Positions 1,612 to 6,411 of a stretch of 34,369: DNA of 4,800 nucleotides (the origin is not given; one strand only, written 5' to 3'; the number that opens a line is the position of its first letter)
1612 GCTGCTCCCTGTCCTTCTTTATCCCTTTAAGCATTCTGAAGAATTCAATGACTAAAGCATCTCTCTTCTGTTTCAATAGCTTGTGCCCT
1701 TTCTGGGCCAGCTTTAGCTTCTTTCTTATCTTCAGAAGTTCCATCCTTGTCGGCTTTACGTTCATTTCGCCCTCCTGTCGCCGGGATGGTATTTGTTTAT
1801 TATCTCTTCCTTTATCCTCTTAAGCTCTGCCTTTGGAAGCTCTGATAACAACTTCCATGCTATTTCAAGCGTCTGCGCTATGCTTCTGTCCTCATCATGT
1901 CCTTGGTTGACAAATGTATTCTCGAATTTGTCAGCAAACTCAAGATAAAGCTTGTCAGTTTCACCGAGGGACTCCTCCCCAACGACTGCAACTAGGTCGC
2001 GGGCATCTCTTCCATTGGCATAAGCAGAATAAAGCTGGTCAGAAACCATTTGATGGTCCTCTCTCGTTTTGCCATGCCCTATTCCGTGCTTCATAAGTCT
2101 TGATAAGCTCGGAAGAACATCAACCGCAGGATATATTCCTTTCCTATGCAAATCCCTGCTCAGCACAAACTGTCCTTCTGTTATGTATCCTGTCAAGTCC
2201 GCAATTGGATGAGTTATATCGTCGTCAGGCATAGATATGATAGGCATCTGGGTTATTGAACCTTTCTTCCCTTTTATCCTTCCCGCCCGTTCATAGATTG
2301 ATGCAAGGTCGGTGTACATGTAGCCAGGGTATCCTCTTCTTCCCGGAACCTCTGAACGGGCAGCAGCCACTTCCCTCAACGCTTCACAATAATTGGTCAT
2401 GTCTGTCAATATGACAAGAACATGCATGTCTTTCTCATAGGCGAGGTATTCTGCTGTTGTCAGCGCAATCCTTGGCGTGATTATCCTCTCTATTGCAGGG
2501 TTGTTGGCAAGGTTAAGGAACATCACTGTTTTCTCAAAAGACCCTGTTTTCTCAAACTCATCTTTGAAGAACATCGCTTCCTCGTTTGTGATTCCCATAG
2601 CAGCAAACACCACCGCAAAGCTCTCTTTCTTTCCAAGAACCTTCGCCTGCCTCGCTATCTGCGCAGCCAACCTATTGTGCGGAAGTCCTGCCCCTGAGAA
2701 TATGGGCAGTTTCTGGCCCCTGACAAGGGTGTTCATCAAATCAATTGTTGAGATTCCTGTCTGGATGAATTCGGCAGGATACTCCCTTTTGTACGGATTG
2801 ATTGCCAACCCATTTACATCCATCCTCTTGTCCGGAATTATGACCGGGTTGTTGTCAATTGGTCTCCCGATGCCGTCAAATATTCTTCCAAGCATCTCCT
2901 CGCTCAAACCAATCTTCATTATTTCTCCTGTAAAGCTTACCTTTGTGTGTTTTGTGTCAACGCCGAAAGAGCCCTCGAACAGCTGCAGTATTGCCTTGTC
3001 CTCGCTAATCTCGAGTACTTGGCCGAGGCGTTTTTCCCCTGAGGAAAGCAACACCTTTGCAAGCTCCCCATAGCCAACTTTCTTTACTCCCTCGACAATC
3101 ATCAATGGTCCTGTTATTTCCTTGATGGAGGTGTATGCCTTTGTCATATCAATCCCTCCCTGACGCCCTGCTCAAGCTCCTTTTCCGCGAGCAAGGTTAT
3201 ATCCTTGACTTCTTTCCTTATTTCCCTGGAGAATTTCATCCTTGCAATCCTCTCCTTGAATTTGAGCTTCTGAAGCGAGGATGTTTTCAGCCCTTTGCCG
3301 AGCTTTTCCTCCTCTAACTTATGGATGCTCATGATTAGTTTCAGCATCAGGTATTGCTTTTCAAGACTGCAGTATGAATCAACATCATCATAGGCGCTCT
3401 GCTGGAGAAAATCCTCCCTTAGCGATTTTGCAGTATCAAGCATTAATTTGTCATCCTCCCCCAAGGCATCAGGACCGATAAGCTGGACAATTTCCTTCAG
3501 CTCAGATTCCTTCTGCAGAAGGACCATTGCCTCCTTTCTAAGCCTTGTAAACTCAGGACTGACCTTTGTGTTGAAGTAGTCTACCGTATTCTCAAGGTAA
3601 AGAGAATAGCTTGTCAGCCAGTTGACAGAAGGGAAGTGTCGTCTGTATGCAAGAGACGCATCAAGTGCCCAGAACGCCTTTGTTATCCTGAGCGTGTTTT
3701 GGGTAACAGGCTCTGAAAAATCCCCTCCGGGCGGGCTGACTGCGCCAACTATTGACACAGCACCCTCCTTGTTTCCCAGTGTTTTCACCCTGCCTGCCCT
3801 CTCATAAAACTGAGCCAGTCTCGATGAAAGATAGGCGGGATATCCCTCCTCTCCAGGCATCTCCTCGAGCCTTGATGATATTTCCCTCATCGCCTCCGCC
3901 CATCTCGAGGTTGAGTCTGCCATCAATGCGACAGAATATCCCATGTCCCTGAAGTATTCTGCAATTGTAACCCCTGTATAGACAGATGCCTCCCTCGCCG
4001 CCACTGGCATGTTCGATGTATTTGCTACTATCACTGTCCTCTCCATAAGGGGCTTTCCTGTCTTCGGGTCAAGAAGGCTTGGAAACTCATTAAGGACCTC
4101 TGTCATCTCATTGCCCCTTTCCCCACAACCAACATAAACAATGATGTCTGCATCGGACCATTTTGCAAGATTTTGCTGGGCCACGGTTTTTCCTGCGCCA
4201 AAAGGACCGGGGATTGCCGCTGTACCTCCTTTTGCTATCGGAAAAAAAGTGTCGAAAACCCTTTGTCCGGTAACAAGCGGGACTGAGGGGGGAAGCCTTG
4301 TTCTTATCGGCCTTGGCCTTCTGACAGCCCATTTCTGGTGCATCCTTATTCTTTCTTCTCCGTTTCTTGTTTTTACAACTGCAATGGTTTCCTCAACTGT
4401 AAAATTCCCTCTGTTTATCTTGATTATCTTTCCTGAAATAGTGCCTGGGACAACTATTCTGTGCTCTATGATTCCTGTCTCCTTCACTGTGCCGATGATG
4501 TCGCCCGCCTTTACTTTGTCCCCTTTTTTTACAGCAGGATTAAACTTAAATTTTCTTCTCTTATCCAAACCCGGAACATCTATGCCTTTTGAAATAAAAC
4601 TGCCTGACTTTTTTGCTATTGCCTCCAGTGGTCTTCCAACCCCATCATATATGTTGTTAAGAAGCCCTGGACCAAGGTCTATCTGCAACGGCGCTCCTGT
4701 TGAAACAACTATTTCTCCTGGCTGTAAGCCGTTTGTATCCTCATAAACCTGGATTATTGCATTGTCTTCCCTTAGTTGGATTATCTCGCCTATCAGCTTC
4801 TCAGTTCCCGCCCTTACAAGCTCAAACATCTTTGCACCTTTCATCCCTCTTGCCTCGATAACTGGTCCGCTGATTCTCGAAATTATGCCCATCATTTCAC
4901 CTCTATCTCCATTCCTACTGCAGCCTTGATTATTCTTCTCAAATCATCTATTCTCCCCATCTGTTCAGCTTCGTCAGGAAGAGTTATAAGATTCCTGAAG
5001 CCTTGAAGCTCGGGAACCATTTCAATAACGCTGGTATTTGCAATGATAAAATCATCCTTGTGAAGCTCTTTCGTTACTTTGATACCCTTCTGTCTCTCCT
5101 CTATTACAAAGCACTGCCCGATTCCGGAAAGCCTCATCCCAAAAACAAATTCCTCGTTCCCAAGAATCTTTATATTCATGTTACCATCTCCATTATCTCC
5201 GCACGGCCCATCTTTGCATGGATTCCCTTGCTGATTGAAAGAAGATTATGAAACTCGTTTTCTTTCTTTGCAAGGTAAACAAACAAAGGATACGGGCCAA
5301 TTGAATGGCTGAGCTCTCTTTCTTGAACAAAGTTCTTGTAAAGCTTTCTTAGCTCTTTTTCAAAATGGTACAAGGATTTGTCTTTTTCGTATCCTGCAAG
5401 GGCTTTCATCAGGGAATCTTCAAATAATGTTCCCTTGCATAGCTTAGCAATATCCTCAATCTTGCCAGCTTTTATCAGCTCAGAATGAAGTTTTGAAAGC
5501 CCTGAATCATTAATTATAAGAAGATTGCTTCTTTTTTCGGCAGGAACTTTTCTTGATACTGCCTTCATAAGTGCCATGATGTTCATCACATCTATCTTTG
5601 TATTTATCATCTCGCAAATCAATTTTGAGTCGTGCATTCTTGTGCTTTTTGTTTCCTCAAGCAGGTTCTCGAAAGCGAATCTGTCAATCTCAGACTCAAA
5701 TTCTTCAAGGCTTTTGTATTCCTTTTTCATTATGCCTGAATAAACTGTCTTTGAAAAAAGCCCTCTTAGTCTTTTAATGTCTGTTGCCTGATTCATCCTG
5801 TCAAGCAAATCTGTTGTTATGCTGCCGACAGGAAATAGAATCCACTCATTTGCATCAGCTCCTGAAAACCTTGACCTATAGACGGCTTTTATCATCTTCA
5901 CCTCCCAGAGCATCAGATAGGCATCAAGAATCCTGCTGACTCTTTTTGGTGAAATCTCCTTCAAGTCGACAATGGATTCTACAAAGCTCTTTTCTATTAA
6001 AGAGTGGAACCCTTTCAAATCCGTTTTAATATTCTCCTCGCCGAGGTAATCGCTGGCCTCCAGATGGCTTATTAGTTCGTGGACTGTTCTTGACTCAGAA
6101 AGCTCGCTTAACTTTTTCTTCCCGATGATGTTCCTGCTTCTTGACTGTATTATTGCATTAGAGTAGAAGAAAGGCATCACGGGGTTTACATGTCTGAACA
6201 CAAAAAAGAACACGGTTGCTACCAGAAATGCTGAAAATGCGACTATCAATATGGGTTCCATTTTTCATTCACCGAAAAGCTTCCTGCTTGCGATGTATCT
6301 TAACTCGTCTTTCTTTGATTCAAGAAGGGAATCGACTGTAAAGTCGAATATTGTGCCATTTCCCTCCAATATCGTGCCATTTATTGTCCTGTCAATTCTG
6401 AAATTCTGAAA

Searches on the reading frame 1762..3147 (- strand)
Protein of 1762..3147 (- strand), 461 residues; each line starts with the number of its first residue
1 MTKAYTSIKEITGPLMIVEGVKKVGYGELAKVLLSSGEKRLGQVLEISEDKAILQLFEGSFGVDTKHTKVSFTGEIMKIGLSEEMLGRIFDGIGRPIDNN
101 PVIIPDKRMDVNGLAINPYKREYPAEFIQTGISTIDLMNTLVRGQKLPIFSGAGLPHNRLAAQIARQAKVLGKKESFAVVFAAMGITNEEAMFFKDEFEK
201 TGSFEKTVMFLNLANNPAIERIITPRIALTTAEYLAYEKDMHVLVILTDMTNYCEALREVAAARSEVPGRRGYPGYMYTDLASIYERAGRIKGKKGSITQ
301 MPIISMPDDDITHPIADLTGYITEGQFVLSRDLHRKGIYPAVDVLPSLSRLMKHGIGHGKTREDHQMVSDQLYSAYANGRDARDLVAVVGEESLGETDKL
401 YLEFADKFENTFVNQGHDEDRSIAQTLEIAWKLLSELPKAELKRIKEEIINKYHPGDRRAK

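Call 7: search_protein_families(library=pfam, proteins=[window:1762-3147:-], max_evalue=0.001)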
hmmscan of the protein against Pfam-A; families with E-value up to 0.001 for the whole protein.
window:1762-3147:- (461 aa): 3 families
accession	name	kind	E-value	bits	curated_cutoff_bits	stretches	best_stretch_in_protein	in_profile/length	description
PF00006.31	ATP-synt_ab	-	2.2e-81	273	29.5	1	131-349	1-213/213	ATP synthase alpha/beta family, nucleotide-binding domain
PF22919.1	ATP-synt_VA_C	-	2.1e-35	121.3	24.7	1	354-453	1-100/101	C-terminal domain of V and A type ATP synthase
PF02874.29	ATP-synt_ab_N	-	1.2e-11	45.4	20.9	1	8-74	1-69/69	ATP synthase alpha/beta family, beta-barrel domain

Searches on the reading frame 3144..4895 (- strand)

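Call 7: search_protein_families(library=pfam, proteins=[window:3144-4895:-], max_evalue=0.001)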
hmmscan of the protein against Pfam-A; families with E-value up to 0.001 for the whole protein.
window:3144-4895:- (583 aa): 4 families
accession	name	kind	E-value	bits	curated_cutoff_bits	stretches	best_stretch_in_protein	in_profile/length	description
PF00006.31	ATP-synt_ab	-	2.7e-76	256.4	29.5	1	210-431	1-213/213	ATP synthase alpha/beta family, nucleotide-binding domain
PF16886.11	ATP-synt_ab_Xtn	-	8.5e-29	99.6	25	1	107-192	1-88/88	ATPsynthase alpha/beta subunit barrel-sandwich domain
PF22919.1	ATP-synt_VA_C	-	6.9e-26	90.7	24.7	1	440-532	3-92/101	C-terminal domain of V and A type ATP synthase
PF02874.29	ATP-synt_ab_N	-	2.3e-15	57.3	20.9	1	5-67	1-69/69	ATP synthase alpha/beta family, beta-barrel domain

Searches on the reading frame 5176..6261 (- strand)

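Call 7: search_protein_families(library=pfam, proteins=[window:5176-6261:-], max_evalue=0.001)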
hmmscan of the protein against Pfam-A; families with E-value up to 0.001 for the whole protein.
window:5176-6261:- (361 aa): 1 family
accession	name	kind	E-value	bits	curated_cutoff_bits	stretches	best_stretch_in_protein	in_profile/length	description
PF01992.21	vATP-synt_AC39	-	2.5e-42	145.9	29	1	35-358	2-338/339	ATP synthase (C/AC39) subunit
